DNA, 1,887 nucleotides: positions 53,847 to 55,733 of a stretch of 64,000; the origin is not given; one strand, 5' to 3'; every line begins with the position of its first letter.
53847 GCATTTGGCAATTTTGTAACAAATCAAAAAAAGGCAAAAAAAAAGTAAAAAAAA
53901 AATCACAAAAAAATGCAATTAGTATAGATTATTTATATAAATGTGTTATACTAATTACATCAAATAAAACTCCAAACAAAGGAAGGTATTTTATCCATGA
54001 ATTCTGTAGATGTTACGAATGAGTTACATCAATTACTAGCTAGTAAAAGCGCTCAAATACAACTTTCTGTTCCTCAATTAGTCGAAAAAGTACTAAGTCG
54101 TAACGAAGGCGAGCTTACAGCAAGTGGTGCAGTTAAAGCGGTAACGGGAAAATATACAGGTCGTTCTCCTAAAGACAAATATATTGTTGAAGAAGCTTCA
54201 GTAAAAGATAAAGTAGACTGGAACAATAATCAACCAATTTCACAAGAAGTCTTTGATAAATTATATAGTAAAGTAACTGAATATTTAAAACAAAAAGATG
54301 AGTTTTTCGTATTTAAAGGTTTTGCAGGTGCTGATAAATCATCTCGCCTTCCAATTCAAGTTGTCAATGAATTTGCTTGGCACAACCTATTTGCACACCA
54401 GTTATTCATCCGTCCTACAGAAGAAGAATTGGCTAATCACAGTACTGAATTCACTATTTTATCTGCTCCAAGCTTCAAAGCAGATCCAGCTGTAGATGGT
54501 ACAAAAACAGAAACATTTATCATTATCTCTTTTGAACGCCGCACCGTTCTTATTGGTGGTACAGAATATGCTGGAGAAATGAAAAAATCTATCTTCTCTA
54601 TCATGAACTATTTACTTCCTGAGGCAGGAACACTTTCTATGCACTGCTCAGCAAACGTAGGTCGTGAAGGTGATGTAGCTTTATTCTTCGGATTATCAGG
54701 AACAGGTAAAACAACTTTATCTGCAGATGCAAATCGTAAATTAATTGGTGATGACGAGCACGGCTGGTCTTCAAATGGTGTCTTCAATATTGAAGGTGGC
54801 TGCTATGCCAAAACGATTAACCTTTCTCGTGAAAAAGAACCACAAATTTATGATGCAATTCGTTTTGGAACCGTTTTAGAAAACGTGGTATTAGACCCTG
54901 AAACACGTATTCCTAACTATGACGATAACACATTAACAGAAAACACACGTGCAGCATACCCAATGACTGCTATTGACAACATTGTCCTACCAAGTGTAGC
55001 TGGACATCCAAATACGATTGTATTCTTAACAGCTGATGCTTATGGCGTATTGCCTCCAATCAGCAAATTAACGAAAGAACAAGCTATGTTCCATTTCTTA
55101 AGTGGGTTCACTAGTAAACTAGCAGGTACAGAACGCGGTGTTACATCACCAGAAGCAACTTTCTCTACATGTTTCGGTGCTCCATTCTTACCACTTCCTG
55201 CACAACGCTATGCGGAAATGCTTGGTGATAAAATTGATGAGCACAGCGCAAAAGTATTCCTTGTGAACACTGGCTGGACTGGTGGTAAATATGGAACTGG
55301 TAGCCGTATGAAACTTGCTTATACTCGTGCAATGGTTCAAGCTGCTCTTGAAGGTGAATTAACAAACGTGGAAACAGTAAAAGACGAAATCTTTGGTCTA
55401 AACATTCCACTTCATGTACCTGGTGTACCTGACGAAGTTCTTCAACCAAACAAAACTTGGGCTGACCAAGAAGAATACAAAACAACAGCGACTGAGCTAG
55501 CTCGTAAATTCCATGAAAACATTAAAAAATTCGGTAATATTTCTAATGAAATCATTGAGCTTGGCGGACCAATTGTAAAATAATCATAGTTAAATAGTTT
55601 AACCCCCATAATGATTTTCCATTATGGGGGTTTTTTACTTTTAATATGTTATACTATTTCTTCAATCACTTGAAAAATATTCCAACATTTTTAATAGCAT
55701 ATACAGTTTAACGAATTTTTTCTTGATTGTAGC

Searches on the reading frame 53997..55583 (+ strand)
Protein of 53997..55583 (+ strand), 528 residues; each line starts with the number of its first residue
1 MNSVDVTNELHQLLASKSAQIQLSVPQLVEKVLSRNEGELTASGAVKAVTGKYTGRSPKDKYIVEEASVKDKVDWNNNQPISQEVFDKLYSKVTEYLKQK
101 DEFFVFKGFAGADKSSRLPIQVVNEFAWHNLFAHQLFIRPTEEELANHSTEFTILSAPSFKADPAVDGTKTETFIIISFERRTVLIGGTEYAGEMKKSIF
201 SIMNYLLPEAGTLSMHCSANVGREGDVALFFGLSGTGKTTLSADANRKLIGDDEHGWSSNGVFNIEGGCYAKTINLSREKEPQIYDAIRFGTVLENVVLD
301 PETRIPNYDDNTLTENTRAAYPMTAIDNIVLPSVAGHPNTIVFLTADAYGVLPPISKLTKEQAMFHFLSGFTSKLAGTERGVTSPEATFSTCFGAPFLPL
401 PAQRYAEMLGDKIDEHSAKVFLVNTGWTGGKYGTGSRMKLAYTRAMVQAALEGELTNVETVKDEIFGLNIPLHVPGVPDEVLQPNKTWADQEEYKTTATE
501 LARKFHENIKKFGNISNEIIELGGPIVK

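Call 11: find_encoding_contigs(protein=window:53997-55583:+, flank=6000, max_places=10)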
Protein window:53997-55583:+ (528 aa): 4 contigs read that carry it; 3 places shown.
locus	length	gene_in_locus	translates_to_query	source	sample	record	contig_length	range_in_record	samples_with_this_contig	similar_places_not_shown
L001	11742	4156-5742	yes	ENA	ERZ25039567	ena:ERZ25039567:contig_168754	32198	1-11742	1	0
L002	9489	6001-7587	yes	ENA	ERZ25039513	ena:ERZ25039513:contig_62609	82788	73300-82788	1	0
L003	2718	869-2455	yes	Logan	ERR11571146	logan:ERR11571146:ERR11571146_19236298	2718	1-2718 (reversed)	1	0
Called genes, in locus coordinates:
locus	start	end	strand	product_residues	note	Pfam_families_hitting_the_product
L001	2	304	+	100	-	?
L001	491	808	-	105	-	PF12146:Hydrolase_4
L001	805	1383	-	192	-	PF00561:Abhydrolase_1, PF12146:Hydrolase_4, PF12697:Abhydrolase_6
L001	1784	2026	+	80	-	-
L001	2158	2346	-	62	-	PF02773:S-AdoMet_synt_C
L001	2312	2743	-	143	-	PF02772:S-AdoMet_synt_M (weak), PF02773:S-AdoMet_synt_C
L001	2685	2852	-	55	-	PF02772:S-AdoMet_synt_M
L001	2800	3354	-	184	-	PF00438:S-AdoMet_synt_N, PF02772:S-AdoMet_synt_M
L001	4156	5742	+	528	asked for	PF01293:PEPCK_ATP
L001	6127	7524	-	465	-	-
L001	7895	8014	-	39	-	-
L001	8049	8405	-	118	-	-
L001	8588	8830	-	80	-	PF10763:DUF2584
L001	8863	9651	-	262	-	PF02129:Peptidase_S15 (faint), PF20434:BD-FAE, PF00326:Peptidase_S9, PF01738:DLH, PF02230:Abhydrolase_2 (faint), PF08840:BAAT_C (faint)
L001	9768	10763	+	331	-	PF13379:NMT1_2, PF09084:NMT1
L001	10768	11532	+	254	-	PF00005:ABC_tran, PF13304:AAA_21 (faint)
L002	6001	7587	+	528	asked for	PF01293:PEPCK_ATP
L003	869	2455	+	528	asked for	PF01293:PEPCK_ATP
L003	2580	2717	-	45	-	?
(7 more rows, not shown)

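Call 43: list_cluster_members(proteins=[P0001, window:53997-55583:+, window:55968-57365:-])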
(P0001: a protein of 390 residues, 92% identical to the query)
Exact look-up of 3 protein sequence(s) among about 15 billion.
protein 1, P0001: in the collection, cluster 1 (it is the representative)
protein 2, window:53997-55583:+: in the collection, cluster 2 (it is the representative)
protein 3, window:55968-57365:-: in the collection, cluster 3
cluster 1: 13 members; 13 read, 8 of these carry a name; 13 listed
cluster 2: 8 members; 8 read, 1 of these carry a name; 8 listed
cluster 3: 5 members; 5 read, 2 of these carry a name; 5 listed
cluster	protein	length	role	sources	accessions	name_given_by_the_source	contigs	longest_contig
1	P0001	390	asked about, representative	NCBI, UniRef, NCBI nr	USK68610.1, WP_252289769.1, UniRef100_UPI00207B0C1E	RNA-guided endonuclease InsQ/TnpB family protein [Peribacillus asahii] | RNA-guided endonuclease InsQ/TnpB family protein n=1 Tax=Peribacillus asahii TaxID=228899 ... | transposase [Peribacillus asahii]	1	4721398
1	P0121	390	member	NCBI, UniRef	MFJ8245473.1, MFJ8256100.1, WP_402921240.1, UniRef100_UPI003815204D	RNA-guided endonuclease InsQ/TnpB family protein [Peribacillus asahii] | RNA-guided endonuclease InsQ/TnpB family protein n=1 Tax=Peribacillus asahii TaxID=228899 ...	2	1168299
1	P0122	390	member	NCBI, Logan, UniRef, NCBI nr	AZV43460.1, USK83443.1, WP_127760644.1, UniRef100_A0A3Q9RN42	RNA-guided endonuclease InsQ/TnpB family protein [Peribacillus asahii] | Transposase n=1 Tax=Peribacillus asahii TaxID=228899 RepID=A0A3Q9RN42_9BACI | RNA-guided endonuclease TnpB family protein [Peribacillus asahii]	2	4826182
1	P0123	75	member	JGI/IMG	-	putative transposase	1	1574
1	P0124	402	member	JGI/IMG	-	putative transposase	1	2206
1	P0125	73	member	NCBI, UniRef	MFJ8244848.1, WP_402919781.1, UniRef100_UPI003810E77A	hypothetical protein [Peribacillus asahii] | hypothetical protein n=1 Tax=Peribacillus asahii TaxID=228899 RepID=UPI003810E77A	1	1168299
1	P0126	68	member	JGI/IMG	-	putative transposase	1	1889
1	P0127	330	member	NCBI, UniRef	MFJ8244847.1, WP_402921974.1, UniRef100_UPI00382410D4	RNA-guided endonuclease InsQ/TnpB family protein [Peribacillus asahii] | RNA-guided endonuclease InsQ/TnpB family protein n=1 Tax=Peribacillus asahii TaxID=228899 ...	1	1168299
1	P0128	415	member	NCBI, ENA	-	-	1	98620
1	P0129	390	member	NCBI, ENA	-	-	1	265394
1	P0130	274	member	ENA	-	-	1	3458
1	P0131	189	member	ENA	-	-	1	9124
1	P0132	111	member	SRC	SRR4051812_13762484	-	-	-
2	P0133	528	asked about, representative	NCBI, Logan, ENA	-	-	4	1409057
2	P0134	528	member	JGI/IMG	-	phosphoenolpyruvate carboxykinase (ATP)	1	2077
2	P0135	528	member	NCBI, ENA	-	-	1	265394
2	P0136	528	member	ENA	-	-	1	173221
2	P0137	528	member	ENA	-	-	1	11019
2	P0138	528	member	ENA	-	-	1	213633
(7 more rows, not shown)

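Call 45: find_encoding_contigs(protein=P0135, flank=6000, max_places=4)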
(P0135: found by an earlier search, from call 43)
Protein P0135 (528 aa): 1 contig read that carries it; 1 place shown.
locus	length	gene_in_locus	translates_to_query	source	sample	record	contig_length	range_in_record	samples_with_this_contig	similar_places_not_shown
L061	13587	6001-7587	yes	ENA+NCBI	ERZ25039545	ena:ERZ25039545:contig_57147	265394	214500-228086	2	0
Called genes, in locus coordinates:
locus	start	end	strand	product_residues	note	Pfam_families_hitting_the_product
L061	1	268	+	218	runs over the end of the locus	PF00440:TetR_N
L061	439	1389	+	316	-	PF04055:Radical_SAM, PF16199:Radical_SAM_C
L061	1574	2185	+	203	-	PF01795:Methyltransf_5 (faint), PF06962:rRNA_methylase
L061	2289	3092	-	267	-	PF12146:Hydrolase_4, PF00561:Abhydrolase_1, PF12697:Abhydrolase_6, PF20408:Abhydrolase_11 (faint)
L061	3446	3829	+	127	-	PF14602:Hexapep_2 (faint), PF25084:LbH_EIF2B (weak), PF00132:Hexapep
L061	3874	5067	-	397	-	PF00438:S-AdoMet_synt_N, PF02772:S-AdoMet_synt_M, PF02773:S-AdoMet_synt_C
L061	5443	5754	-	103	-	PF04134:DCC1-like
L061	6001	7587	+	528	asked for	PF01293:PEPCK_ATP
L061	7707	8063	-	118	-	PF01541:GIY-YIG (weak)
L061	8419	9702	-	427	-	-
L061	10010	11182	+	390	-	PF01385:OrfB_IS605, PF07282:Cas12f1-like_TNB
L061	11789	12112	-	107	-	-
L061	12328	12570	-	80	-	PF10763:DUF2584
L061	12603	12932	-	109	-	PF00326:Peptidase_S9, PF20434:BD-FAE (weak), PF01738:DLH (weak)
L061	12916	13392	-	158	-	-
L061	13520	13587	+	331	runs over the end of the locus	PF13379:NMT1_2, PF09084:NMT1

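Call 49: find_encoding_contigs(protein=P0136, flank=5000, max_places=3)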
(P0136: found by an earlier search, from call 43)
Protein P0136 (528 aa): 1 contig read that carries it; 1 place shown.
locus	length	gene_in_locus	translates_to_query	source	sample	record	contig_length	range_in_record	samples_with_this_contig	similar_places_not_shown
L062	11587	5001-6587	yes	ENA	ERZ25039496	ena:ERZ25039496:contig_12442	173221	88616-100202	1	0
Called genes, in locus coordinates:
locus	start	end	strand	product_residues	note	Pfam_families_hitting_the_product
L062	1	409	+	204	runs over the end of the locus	PF06962:rRNA_methylase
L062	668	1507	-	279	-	PF00561:Abhydrolase_1, PF12146:Hydrolase_4, PF12697:Abhydrolase_6, PF20408:Abhydrolase_11 (faint)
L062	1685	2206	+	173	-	PF25084:LbH_EIF2B, PF00132:Hexapep (weak), PF25087:GMPPB_C (faint), PF14602:Hexapep_2 (faint), PF00132:Hexapep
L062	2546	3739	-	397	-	PF00438:S-AdoMet_synt_N, PF02772:S-AdoMet_synt_M, PF02773:S-AdoMet_synt_C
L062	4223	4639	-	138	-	PF04134:DCC1-like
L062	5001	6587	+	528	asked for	PF01293:PEPCK_ATP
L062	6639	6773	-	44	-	-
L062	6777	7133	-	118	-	PF01541:GIY-YIG (weak)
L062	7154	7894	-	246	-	PF09860:DUF2087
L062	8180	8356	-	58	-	-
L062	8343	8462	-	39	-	-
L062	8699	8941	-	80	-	PF10763:DUF2584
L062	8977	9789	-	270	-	PF02129:Peptidase_S15 (faint), PF20434:BD-FAE, PF00326:Peptidase_S9, PF01738:DLH, PF02230:Abhydrolase_2 (faint), PF08840:BAAT_C (faint)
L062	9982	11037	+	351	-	PF13379:NMT1_2, PF09084:NMT1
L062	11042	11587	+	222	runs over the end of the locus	PF00005:ABC_tran, PF13304:AAA_21 (faint)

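Call 50: find_encoding_contigs(protein=P0138, flank=5000, max_places=3)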
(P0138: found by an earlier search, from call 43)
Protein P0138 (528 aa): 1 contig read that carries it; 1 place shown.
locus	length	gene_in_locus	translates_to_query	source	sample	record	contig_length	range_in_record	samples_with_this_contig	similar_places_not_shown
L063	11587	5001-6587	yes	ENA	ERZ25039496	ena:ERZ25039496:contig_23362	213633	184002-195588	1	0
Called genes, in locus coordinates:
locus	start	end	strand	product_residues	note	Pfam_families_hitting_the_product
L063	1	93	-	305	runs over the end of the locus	PF00903:Glyoxalase (weak), PF22247:Diox-like_N, PF00903:Glyoxalase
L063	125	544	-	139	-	PF03928:HbpS-like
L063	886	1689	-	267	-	PF12146:Hydrolase_4, PF00561:Abhydrolase_1, PF12697:Abhydrolase_6, PF20408:Abhydrolase_11 (faint)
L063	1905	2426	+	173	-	PF25084:LbH_EIF2B, PF00132:Hexapep (weak), PF25087:GMPPB_C (faint), PF14602:Hexapep_2 (faint), PF00132:Hexapep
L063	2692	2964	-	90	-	PF02773:S-AdoMet_synt_C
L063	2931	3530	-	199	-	PF02772:S-AdoMet_synt_M, PF02773:S-AdoMet_synt_C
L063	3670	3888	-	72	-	PF00438:S-AdoMet_synt_N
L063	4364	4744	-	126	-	PF04134:DCC1-like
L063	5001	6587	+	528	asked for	PF01293:PEPCK_ATP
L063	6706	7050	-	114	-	PF01541:GIY-YIG (weak)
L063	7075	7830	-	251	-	PF09860:DUF2087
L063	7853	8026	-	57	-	-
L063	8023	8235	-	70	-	-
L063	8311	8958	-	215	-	PF00990:GGDEF, PF22335:Cas10-Cmr2_palm2 (weak)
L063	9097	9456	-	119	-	PF00581:Rhodanese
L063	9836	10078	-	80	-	PF10763:DUF2584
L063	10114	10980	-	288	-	PF02129:Peptidase_S15 (faint), PF20434:BD-FAE, PF00326:Peptidase_S9, PF01738:DLH, PF02230:Abhydrolase_2 (faint), PF08840:BAAT_C (faint)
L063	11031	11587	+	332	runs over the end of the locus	PF13379:NMT1_2, PF09084:NMT1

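Call 51: find_encoding_contigs(protein=P0137, flank=5000, max_places=3)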
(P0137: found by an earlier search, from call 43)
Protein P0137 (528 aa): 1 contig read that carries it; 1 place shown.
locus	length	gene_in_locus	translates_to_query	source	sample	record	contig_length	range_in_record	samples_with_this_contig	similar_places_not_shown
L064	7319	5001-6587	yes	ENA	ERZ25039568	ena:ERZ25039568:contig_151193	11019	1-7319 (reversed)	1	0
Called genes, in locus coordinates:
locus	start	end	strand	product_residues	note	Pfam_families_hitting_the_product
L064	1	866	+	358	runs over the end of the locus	PF00474:SSF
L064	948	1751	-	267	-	PF12146:Hydrolase_4, PF00561:Abhydrolase_1, PF12697:Abhydrolase_6, PF20408:Abhydrolase_11 (faint)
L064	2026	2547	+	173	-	PF25084:LbH_EIF2B, PF00132:Hexapep (weak), PF25087:GMPPB_C (faint), PF14602:Hexapep_2 (faint), PF00132:Hexapep (weak)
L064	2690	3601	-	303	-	PF02772:S-AdoMet_synt_M, PF02773:S-AdoMet_synt_C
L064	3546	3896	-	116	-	PF00438:S-AdoMet_synt_N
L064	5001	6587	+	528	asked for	PF01293:PEPCK_ATP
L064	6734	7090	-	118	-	PF01541:GIY-YIG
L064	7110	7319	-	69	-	?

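Call 62: search_protein_families(library=pfam, proteins=[L061:7707-8063:-, L062:6777-7133:-, L063:6706-7050:-, L064:6734-7090:-], max_evalue=0.1)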
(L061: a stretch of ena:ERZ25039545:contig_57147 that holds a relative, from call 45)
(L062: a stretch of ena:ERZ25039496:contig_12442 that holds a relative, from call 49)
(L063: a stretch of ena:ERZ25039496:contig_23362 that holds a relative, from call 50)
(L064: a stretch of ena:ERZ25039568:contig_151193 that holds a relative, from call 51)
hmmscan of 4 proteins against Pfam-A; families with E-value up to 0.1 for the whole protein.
L061:7707-8063:- (118 aa): 3 families
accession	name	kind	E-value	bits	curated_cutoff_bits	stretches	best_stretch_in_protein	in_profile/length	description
PF01541.30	GIY-YIG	-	7e-07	29.9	22.6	1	18-112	2-77/78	GIY-YIG catalytic domain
PF19835.5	SegE_GIY-YIG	-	0.0092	16.6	25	1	18-104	18-110/123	Putative endonuclease segE, GIY-YIG domain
PF18066.6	Phage_ABA_S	-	0.054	14.6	27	1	51-102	18-64/89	Phage ABA sandwich domain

L062:6777-7133:- (118 aa): 2 families
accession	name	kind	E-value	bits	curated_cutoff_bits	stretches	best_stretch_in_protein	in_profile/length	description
PF01541.30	GIY-YIG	-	1.6e-07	31.9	22.6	1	18-106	2-74/78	GIY-YIG catalytic domain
PF19835.5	SegE_GIY-YIG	-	0.0084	16.8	25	0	15-93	15-101/123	Putative endonuclease segE, GIY-YIG domain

L063:6706-7050:- (114 aa): 3 families
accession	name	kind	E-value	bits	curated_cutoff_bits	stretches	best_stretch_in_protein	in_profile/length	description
PF01541.30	GIY-YIG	-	1e-07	32.6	22.6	1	18-113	2-78/78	GIY-YIG catalytic domain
PF19835.5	SegE_GIY-YIG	-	0.00073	20.2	25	0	55-93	63-101/123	Putative endonuclease segE, GIY-YIG domain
PF23130.1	IcmW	-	0.096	13.3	27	0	59-105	7-52/144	IcmW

L064:6734-7090:- (118 aa): 4 families
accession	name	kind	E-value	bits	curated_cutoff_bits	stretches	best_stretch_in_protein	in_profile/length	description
PF01541.30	GIY-YIG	-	2.3e-08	34.6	22.6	1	18-112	2-77/78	GIY-YIG catalytic domain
PF19835.5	SegE_GIY-YIG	-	0.0008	20.1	25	1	16-93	16-101/123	Putative endonuclease segE, GIY-YIG domain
PF01763.21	Herpes_UL6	-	0.071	12.1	27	0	61-105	351-395/562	Herpesvirus UL6 like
PF20780.2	TssR_M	-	0.083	13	25.7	0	6-41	32-68/86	TssR second domain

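Call 78: search_protein_families(library=ncbifam, proteins=[L061:7707-8063:-, L062:7154-7894:-], max_evalue=0.01)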
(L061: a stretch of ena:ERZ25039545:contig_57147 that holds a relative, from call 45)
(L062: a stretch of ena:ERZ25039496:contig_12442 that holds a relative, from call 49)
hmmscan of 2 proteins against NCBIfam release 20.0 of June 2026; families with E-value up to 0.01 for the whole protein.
L061:7707-8063:- (118 aa): 1 family
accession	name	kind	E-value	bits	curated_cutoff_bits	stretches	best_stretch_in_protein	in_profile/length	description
TIGR01453.1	grpIintron_endo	subfamily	1.2e-09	38.6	56.05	1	18-115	2-88/215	group I intron endonuclease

L062:7154-7894:- (246 aa): 1 family
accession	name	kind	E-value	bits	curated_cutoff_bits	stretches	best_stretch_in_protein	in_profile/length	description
NF052445.1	RespRegMctR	equivalog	0.0005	19.5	300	0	61-116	130-186/205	two-component system response regulator MctR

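Call 86: find_encoding_contigs(protein=P0128, flank=4000, max_places=4)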
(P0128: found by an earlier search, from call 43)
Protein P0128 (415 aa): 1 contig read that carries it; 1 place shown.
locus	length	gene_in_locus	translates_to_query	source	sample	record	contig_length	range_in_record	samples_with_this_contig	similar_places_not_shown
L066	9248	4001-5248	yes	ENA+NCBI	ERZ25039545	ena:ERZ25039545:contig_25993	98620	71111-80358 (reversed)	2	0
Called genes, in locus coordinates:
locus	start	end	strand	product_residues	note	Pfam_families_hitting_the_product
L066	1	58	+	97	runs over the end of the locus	PF03205:MobB (faint)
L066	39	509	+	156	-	PF02391:MoaE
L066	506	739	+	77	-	PF02597:ThiS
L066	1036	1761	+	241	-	PF06283:ThuA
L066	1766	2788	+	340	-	PF01408:GFO_IDH_MocA, PF03435:Sacchrp_dh_NADP (weak), PF02894:GFO_IDH_MocA_C, PF22725:GFO_IDH_MocA_C3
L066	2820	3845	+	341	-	PF01408:GFO_IDH_MocA, PF22725:GFO_IDH_MocA_C3, PF02894:GFO_IDH_MocA_C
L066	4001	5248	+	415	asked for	PF01385:OrfB_IS605, PF07282:Cas12f1-like_TNB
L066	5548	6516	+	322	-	PF01261:AP_endonuc_2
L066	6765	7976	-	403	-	PF01522:Polysacc_deac_1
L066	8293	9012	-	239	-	PF01479:S4, PF00849:PseudoU_synth_2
